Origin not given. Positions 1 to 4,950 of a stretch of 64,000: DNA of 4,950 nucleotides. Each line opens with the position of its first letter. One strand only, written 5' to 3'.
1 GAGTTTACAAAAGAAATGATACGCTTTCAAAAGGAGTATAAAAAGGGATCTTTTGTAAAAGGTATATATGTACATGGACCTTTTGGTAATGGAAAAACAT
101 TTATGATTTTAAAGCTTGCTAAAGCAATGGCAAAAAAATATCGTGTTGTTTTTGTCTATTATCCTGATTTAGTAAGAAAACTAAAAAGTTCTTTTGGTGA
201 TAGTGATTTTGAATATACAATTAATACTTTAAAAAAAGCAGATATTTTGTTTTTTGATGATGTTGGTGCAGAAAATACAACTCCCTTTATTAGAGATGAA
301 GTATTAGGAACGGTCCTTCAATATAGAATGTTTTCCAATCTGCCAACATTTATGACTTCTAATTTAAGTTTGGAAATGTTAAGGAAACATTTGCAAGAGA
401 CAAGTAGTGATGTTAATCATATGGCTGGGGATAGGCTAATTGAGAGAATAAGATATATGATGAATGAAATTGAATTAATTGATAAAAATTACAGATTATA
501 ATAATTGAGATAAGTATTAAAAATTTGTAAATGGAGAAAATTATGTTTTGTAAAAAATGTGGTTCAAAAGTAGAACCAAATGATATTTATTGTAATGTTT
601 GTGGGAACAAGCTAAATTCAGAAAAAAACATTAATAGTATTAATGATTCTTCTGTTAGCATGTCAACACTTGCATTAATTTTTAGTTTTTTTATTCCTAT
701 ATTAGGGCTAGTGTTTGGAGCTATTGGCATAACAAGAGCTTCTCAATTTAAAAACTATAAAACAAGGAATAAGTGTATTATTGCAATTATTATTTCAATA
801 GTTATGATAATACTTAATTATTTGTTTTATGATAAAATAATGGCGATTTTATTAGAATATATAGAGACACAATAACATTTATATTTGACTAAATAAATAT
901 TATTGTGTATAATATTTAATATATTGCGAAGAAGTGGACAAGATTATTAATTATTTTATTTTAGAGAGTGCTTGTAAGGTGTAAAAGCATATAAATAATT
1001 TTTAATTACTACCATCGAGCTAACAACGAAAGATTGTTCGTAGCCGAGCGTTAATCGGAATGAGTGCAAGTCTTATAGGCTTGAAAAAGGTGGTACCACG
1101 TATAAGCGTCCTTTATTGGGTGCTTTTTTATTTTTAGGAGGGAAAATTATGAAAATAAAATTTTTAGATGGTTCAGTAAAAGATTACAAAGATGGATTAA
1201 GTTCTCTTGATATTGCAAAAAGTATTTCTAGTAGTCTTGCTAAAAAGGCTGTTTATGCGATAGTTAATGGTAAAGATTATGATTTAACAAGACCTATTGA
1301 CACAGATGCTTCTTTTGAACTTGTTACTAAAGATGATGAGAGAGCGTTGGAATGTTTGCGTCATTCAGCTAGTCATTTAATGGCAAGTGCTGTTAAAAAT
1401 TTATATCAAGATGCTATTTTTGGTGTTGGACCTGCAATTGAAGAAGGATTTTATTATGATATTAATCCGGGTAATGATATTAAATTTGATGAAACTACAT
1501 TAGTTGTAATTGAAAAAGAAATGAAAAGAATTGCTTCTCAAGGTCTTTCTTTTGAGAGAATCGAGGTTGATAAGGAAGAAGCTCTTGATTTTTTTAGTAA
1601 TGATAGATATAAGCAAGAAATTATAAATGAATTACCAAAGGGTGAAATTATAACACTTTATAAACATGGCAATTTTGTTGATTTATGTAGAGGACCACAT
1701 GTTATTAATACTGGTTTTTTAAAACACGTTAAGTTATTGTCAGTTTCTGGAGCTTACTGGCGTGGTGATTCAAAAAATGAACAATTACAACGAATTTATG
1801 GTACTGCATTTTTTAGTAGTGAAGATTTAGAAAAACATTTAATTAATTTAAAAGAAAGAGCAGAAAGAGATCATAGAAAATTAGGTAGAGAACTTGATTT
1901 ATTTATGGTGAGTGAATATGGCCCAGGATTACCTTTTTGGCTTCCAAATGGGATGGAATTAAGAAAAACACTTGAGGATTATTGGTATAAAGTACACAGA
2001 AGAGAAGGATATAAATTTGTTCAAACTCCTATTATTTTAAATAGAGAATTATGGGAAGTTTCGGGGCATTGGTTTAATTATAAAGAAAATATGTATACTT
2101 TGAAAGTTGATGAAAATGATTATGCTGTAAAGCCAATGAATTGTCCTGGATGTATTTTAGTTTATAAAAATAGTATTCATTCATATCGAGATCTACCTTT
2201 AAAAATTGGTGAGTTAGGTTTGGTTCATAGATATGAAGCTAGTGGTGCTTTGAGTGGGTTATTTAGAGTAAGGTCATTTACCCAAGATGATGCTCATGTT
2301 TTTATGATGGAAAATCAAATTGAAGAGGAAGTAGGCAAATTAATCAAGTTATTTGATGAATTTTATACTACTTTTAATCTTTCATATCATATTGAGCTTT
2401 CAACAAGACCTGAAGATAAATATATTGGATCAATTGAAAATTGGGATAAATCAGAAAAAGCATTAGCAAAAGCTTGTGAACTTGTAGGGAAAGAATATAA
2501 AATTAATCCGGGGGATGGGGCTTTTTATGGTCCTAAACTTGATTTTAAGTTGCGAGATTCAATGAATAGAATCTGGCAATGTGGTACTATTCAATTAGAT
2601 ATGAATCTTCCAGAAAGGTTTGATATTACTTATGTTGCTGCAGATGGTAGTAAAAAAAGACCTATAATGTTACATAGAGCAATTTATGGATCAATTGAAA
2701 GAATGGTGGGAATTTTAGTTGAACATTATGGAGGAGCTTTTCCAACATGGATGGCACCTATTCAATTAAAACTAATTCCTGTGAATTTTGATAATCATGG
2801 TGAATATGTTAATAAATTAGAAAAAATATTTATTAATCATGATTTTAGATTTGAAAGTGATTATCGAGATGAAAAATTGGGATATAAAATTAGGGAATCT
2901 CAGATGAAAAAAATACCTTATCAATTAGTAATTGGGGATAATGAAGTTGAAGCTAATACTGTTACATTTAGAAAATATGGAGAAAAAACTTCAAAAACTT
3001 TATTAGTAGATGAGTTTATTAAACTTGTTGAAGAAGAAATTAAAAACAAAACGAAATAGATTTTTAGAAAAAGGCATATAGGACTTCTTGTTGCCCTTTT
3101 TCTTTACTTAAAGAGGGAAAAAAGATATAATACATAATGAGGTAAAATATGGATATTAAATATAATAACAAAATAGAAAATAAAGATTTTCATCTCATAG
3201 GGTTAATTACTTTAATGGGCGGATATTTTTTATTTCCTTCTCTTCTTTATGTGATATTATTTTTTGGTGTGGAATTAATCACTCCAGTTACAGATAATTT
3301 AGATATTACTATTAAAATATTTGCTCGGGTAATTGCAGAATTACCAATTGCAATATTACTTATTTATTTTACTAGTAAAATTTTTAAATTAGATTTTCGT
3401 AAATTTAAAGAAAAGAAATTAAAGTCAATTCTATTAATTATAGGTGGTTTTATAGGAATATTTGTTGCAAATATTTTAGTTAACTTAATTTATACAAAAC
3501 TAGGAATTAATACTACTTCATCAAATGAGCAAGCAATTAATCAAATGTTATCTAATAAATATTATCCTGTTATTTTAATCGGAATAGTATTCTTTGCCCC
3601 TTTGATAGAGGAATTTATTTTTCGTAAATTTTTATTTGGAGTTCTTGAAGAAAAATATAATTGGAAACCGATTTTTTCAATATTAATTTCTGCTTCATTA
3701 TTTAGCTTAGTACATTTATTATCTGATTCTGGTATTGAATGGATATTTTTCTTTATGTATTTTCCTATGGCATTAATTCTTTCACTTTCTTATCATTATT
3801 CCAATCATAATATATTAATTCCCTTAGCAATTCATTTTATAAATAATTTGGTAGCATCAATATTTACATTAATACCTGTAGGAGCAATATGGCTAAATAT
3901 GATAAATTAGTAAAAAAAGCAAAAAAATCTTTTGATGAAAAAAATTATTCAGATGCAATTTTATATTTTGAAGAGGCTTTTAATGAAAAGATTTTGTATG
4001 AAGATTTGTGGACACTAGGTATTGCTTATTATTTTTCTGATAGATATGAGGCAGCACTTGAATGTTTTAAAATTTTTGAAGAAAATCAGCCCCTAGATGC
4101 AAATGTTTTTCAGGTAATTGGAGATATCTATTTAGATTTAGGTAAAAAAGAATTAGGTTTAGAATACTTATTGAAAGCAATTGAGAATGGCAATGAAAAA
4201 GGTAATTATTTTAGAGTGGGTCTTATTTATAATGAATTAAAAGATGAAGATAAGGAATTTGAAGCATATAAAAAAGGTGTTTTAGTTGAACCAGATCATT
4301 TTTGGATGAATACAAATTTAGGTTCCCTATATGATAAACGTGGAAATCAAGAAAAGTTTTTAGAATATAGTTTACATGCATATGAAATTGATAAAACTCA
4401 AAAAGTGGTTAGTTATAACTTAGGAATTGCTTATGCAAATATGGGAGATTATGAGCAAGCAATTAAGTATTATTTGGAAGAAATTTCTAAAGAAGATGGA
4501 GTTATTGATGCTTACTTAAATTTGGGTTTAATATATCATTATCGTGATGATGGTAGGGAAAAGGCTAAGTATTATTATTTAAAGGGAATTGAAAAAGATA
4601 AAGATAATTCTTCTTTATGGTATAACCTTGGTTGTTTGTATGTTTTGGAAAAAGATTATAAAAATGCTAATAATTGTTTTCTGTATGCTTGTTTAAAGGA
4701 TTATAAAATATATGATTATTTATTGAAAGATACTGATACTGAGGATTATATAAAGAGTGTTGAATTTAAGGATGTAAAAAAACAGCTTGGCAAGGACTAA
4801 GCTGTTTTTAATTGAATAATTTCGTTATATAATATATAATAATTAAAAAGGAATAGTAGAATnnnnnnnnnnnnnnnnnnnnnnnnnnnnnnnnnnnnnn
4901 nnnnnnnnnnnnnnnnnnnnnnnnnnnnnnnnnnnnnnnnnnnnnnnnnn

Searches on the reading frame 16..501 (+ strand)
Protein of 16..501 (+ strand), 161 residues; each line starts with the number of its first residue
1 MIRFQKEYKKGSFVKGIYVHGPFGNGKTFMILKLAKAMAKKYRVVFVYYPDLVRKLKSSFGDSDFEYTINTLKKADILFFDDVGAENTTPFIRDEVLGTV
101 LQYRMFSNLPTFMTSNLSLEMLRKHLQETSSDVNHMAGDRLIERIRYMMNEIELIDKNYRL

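Call 62: search_protein_families(library=pfam, proteins=[window:16-501:+], max_evalue=0.00001)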
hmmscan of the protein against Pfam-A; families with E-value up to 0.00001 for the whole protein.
window:16-501:+ (161 aa): 1 family
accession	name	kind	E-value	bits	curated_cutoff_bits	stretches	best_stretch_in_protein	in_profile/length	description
PF01695.23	IstB_IS21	-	2.1e-11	44.2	24.1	1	17-129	95-206/238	IstB-like ATP binding protein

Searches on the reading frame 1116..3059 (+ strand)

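Call 31: search_protein_families(library=pfam, proteins=[window:1116-3059:+], max_evalue=0.00001)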
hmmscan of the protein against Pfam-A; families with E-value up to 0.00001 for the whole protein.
window:1116-3059:+ (647 aa): 4 families
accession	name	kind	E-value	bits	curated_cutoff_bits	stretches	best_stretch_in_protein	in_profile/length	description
PF00587.30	tRNA-synt_2b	-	1.3e-48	165.9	29.3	1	327-538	1-179/179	tRNA synthetase class II core domain (G, H, P, S and T)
PF03129.25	HGTP_anticodon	-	2.1e-19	69.9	21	1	552-640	3-93/94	Anticodon binding domain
PF07973.19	tRNA_SAD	-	3.2e-16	59.4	24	1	179-228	1-44/44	Threonyl and Alanyl tRNA synthetase second additional domain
PF02824.27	TGS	-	1.4e-13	51.1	22.2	1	14-71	3-60/60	TGS domain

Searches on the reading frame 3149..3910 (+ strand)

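Call 31: search_protein_families(library=pfam, proteins=[window:3149-3910:+], max_evalue=0.00001)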
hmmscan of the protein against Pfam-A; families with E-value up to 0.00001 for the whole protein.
window:3149-3910:+ (253 aa): 1 family
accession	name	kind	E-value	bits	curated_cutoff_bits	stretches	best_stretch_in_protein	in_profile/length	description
PF02517.21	Rce1-like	-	1.4e-18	67.4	22.4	1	140-235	5-93/93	Type II CAAX prenyl endopeptidase Rce1-like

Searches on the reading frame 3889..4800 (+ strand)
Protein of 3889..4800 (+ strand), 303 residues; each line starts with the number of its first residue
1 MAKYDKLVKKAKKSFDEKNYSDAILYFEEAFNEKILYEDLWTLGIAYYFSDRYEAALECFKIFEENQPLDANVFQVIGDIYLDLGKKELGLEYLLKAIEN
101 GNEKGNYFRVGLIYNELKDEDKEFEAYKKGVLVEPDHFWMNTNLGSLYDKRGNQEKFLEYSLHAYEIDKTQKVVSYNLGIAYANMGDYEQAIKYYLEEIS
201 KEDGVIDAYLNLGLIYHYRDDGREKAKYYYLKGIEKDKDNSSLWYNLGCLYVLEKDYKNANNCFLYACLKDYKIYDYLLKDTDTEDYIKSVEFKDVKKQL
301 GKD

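Call 31: search_protein_families(library=pfam, proteins=[window:3889-4800:+], max_evalue=0.00001)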
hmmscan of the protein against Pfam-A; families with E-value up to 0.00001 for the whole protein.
window:3889-4800:+ (303 aa): 11 families
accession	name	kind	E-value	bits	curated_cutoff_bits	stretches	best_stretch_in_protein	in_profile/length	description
PF13181.12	TPR_8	-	5.1e-21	73.4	25.7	0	176-196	5-25/34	Tetratricopeptide repeat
PF13431.12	TPR_17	-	3.1e-16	58.7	24.4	0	229-257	1-29/34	Tetratricopeptide repeat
PF07719.23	TPR_2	-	6.2e-16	57.6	27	0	176-197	5-26/34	Tetratricopeptide repeat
PF00515.34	TPR_1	-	6.2e-15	54.7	27.8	1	176-195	5-24/34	Tetratricopeptide repeat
PF13424.12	TPR_12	-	7.8e-13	48.9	30.1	0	176-234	7-72/77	Tetratricopeptide repeat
PF13432.12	TPR_16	-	9.6e-12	45.6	32.7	0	43-101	3-61/65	Tetratricopeptide repeat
PF13428.12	TPR_14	-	3.7e-09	36.8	23.5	0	177-213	6-42/44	Tetratricopeptide repeat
PF13176.12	TPR_7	-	8e-08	32.2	27.9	0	176-203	3-32/36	Tetratricopeptide repeat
PF14559.12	TPR_19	-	4.1e-07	30.7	25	0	15-71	2-59/68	Tetratricopeptide repeat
PF13174.12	TPR_6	-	2e-06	28.5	26.3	0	176-195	4-23/33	Tetratricopeptide repeat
PF13374.12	TPR_10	-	3.7e-06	27.2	27.5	0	177-197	7-27/42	Tetratricopeptide repeat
